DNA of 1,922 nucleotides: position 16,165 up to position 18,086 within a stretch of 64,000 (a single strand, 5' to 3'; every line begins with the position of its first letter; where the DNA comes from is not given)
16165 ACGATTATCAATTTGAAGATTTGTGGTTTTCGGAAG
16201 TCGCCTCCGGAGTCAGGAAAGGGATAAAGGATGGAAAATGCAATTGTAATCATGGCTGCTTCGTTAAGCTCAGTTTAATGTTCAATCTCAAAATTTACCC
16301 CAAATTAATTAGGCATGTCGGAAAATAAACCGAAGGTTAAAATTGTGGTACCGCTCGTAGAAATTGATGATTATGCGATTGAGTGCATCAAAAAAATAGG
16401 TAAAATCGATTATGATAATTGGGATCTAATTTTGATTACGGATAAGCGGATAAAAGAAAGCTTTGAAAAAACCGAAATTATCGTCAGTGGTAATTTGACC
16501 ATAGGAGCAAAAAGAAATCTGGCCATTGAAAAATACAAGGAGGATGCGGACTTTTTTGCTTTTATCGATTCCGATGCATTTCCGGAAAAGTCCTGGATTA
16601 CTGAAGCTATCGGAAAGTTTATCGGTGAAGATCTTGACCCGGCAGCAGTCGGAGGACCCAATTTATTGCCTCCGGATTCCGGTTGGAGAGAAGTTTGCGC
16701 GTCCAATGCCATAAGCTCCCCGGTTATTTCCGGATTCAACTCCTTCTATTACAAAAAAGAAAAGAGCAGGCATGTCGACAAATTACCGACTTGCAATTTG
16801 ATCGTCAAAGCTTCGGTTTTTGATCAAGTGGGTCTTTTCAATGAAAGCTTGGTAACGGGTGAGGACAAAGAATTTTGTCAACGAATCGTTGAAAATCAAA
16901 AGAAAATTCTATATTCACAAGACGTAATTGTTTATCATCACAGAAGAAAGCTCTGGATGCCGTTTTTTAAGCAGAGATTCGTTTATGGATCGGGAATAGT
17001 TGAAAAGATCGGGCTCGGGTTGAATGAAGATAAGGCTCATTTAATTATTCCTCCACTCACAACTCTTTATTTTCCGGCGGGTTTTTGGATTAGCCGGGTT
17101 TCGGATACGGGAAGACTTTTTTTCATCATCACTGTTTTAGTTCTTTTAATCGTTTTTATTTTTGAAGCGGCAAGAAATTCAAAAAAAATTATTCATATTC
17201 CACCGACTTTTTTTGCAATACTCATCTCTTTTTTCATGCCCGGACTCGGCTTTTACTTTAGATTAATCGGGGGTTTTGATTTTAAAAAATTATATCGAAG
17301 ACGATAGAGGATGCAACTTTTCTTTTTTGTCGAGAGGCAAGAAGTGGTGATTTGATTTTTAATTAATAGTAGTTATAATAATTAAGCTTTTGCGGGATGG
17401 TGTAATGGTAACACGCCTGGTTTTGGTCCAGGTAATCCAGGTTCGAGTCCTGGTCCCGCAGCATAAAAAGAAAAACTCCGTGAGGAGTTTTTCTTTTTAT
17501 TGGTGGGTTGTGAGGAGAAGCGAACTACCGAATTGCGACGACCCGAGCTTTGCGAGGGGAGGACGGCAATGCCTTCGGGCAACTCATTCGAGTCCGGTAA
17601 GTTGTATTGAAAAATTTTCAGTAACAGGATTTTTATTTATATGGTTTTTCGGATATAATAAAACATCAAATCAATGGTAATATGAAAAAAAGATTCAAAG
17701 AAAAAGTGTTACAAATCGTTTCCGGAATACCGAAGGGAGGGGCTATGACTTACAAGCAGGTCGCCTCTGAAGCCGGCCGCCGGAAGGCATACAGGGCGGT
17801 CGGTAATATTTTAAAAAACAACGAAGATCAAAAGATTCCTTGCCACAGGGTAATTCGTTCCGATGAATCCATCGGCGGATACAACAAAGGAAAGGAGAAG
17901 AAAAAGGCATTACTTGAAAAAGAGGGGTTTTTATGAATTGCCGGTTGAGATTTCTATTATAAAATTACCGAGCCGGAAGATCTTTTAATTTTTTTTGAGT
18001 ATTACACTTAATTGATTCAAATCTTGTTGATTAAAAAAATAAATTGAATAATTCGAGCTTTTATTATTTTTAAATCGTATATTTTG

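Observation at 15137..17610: Duplicated tRNA-Gln genes bracketing a radical-SAM/SPASM + GT2 islet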

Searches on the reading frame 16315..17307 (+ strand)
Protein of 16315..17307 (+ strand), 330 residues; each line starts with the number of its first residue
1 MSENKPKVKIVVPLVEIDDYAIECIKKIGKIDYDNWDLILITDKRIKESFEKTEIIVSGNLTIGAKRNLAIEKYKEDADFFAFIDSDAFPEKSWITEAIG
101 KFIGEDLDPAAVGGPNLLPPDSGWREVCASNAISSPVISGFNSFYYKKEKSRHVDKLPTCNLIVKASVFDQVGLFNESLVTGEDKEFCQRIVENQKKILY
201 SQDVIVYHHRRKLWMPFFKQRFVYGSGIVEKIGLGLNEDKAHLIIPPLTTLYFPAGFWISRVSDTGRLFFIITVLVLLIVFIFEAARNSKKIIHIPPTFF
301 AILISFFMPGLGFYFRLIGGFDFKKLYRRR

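Call 5: search_protein_families(library=pfam, proteins=[window:16315-17307:+], max_evalue=0.01)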
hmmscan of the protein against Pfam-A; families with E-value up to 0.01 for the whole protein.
window:16315-17307:+ (330 aa): 3 families
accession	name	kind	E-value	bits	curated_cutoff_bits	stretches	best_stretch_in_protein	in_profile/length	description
PF13641.12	Glyco_tranf_2_3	-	3.6e-06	27.6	27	1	6-222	1-225/230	Glycosyltransferase like family 2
PF00535.33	Glycos_transf_2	-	3.5e-05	24.2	23.3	1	11-108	3-109/168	Glycosyl transferase family 2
PF13632.12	Glyco_trans_2_3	-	0.00014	22.2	27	1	160-297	75-183/198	Glycosyl transferase family group 2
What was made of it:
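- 16315..17307 (+): GT2 glycosyltransferase (330 aa) with a DSD motif and two C-terminal hydrophobic helices. It overlaps the rSAM gene by 14 nt; cargo gene 2. Pfam PF13641 and PF00535 (call 5).
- Checked: 16315-17307 matches GT2 models PF13641 and PF00535 just above their cutoffs (call 5).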

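Call 6: search_protein_families(library=ncbifam, proteins=[window:16315-17307:+], max_evalue=0.01)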
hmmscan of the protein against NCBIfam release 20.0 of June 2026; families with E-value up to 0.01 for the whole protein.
window:16315-17307:+ (330 aa): 10 families
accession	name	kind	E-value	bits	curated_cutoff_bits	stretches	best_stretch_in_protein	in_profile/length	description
TIGR03965.1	mycofact_glyco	equivalog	1.1e-22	80.5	280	1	65-230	144-302/467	mycofactocin biosynthesis glycosyltransferase MftF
NF041394.1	GtaseAglG_Halo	equivalog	9.4e-07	28.4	440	1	16-209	11-216/304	glucosyl-dolichyl phosphate glucuronosyltransferase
NF038302.1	EPS_HpsE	equivalog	3.1e-05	23.1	300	1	67-209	78-223/307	hormogonium polysaccharide biosynthesis glycosyltransferase HpsE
NF041875.1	EPS_EpsD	equivalog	3.2e-05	23.5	370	1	145-225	143-224/325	exopolysaccharide biosynthesis glycosyltransferase EpsD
TIGR04283.1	glyco_like_mftF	equivalog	0.00011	21.9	182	1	162-207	141-185/221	TIGR04283 family arsenosugar biosynthesis glycosyltransferase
TIGR01556.1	rhamnosyltran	subfamily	0.00044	19.5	200.55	1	41-208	35-200/281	rhamnosyltransferase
NF047683.1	TeichurnBiosyTuaG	equivalog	0.0016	18.1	400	1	1-89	1-98/252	teichuronic acid biosynthesis protein TuaG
TIGR04017.1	WcaA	equivalog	0.0025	17.5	495.75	1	4-52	3-49/279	colanic acid biosynthesis glycosyltransferase WcaA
NF007453.0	PRK10018.1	equivalog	0.0028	17.4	382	1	2-51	2-49/280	colanic acid biosynthesis glycosyltransferase WcaA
NF050819.1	PolSacchBiosHfsG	equivalog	0.0098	15.1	500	0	77-199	91-208/302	polysaccharide biosynthesis protein HfsG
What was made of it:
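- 16315..17307 (+): Best NCBIfam match is MftF-like, 80 bits against a cutoff of 280 (call 6).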

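Call 70: search_solved_structures(query=window:16315-17304:+, max_evalue=0.01)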
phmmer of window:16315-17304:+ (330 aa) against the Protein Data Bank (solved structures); distinct sequences matched with E-value up to 0.01: 0.

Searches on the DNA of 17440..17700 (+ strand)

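Call 7: search_rna_families(source=window, start=17440, end=17700, threshold=evalue, max_evalue=10, show_alignments=4)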
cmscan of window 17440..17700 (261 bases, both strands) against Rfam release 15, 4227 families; matches with E-value up to 10: 14.
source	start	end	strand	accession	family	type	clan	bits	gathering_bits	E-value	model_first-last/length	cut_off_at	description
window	17464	17499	+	RF03912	mir-4659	Gene; miRNA;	-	22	92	0.032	20-54/73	no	mir-4659 microRNA precursor family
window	17464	17499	-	RF03912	mir-4659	Gene; miRNA;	-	21.6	92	0.041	20-54/73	no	mir-4659 microRNA precursor family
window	17465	17574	-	RF02344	ar14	Gene; sRNA;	-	19.4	58.8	0.094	1-123/123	no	Alphaproteobacterial ar14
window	17456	17525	-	RF02362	Yfr10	Gene; sRNA;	-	18.3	43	2.2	1-78/78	no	Cyanobacterial functional RNA 10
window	17459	17495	-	RF01334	CRISPR-DR21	Gene; CRISPR;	-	16.8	48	2.5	1-37/37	no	CRISPR RNA direct repeat element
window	17451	17497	-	RF02416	TCV_H4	Cis-reg;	-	15.2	50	4.3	1-51/51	no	Turnip crinkle virus 3'UTR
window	17595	17653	+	RF03967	mir-1270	Gene; miRNA;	-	14.7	90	2.5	1-83/83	no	mir-1270 microRNA precursor family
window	17463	17578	-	RF02617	SSRC10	Gene; sRNA;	-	13.6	56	3.3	1-113/113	no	Streptococcus sRNA 10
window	17460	17499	+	RF04339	Plastid-psbJ-3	Cis-reg;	CL00152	13.6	61.7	6.5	51-125/125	no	Plastid-psbJ-3 3UTR RNA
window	17469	17499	+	RF00489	ctRNA_p42d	Gene; antisense;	-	13.1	50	5.8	1-46/46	no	ctRNA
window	17594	17674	-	RF01172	sn2343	Gene; snRNA; snoRNA; CD-box;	-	12.7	60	4.3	1-78/78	no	Small nucleolar RNA sn2343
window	17464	17494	-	RF00489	ctRNA_p42d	Gene; antisense;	-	12.7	50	7.3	1-46/46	no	ctRNA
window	17630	17672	+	RF02143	HYMAI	Gene; lncRNA;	-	11.7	80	3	200-241/241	no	Hydatidiform mole associated and imprinted conserved region 1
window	17440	17508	-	RF01264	snR83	Gene; snRNA; snoRNA; HACA-box;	CL00023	11.6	75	1.8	1-69/308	3'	Small nucleolar RNA snR83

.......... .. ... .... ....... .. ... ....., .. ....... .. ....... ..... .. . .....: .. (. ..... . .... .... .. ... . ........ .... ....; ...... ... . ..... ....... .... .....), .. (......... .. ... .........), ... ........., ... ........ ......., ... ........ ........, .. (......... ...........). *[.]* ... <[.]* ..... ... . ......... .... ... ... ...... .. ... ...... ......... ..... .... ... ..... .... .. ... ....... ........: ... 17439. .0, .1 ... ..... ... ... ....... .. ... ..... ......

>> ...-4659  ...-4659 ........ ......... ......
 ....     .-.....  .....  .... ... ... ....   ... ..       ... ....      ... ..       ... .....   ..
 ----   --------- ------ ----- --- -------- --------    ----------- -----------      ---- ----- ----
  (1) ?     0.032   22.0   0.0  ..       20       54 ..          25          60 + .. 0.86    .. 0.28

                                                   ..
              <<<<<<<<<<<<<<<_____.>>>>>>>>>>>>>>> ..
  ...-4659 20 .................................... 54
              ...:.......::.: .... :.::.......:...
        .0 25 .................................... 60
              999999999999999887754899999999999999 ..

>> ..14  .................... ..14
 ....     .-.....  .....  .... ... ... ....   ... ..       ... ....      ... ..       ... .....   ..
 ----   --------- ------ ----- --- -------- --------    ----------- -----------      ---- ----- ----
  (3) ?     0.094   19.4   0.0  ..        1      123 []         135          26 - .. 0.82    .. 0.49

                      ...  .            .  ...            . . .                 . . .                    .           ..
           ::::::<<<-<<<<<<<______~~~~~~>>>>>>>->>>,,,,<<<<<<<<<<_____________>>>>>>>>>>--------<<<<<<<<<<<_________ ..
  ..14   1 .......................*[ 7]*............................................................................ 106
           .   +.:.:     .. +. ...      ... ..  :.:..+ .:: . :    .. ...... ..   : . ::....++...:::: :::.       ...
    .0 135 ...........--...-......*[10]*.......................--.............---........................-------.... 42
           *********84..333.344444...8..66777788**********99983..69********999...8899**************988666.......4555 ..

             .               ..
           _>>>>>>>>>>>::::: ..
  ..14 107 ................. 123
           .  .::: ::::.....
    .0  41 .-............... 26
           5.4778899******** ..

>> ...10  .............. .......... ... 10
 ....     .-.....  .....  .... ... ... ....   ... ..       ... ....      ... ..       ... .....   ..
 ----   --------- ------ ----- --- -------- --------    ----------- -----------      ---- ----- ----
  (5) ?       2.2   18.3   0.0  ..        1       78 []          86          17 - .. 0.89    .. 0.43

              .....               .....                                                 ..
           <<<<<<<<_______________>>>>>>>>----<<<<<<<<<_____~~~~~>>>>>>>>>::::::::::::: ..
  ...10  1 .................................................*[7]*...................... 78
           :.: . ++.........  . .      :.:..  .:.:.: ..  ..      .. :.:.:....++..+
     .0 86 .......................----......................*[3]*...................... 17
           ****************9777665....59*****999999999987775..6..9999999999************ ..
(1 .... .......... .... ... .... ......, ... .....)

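Call 53: search_dna_similar(query=window:17463-17640:+, collection=phages, mode=distant, max_evalue=0.1)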
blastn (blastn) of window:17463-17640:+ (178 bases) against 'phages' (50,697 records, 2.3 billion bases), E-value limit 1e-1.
No match.

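Call 54: search_dna_similar(query=window:17463-17640:+, collection=plasmids, mode=distant, max_evalue=0.1)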
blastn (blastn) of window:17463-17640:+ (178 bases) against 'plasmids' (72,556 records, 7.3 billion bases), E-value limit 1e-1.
No match.

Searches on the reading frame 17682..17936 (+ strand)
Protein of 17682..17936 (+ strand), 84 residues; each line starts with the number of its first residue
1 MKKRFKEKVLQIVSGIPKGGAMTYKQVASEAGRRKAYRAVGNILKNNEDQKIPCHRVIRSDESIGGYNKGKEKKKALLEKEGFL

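Call 5: search_protein_families(library=pfam, proteins=[window:17682-17936:+], max_evalue=0.01)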
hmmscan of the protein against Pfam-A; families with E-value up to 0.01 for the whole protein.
window:17682-17936:+ (84 aa): 1 family
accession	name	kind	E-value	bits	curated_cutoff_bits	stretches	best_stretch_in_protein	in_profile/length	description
PF01035.26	DNA_binding_1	-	8.9e-28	96.4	27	1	5-82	2-80/81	6-O-methylguanine DNA methyltransferase, DNA binding domain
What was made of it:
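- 17682..17936 (+): Stand-alone 84-aa MGMT/Ogt C-terminal domain protein with a PCHRV motif. At this locus it is found only in the window species, so it is part of the variable content. Pfam DNA_binding_1 8.9e-28 (call 5).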

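Call 6: search_protein_families(library=ncbifam, proteins=[window:17682-17936:+], max_evalue=0.01)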
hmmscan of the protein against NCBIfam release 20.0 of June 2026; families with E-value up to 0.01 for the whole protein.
window:17682-17936:+ (84 aa): 5 families
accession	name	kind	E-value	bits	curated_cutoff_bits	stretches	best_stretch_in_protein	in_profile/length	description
TIGR00589.1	ogt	superfamily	3.2e-22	78.3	46.4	1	4-81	2-80/80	methylated-DNA--[protein]-cysteine S-methyltransferase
NF011964.0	PRK15435.1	equivalog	2e-15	56.6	345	1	5-81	271-348/354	bifunctional DNA-binding transcriptional regulator/O6-methylguanine-DNA methyltransferase Ada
NF007626.0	PRK10286.1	equivalog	1.4e-13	51.3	192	1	5-84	89-169/171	methylated-DNA--[protein]-cysteine S-methyltransferase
NF003022.0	PRK03887.1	equivalog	1.3e-09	38.2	164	1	4-82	92-169/175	methylated-DNA--protein-cysteine methyltransferase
NF041132.1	DNA_protcyst_Mta_Thcoc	equivalog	8.3e-09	35.5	250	1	5-82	93-169/169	methylated-DNA--protein-cysteine methyltransferase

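Call 29: find_encoding_contigs(protein=window:17682-17936:+, flank=6000, max_places=10)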
Protein window:17682-17936:+ (84 aa): no gene with exactly this product is on record in the collection.

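Call 82: search_protein_families(library=phrogs, proteins=[window:17682-17936:+], max_evalue=0.01)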
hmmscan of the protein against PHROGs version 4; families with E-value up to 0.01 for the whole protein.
window:17682-17936:+ (84 aa): 1 family
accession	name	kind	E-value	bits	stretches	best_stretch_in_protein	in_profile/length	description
phrog_34906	-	other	2e-11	45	1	3-82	79-164/179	DNA methyltransferase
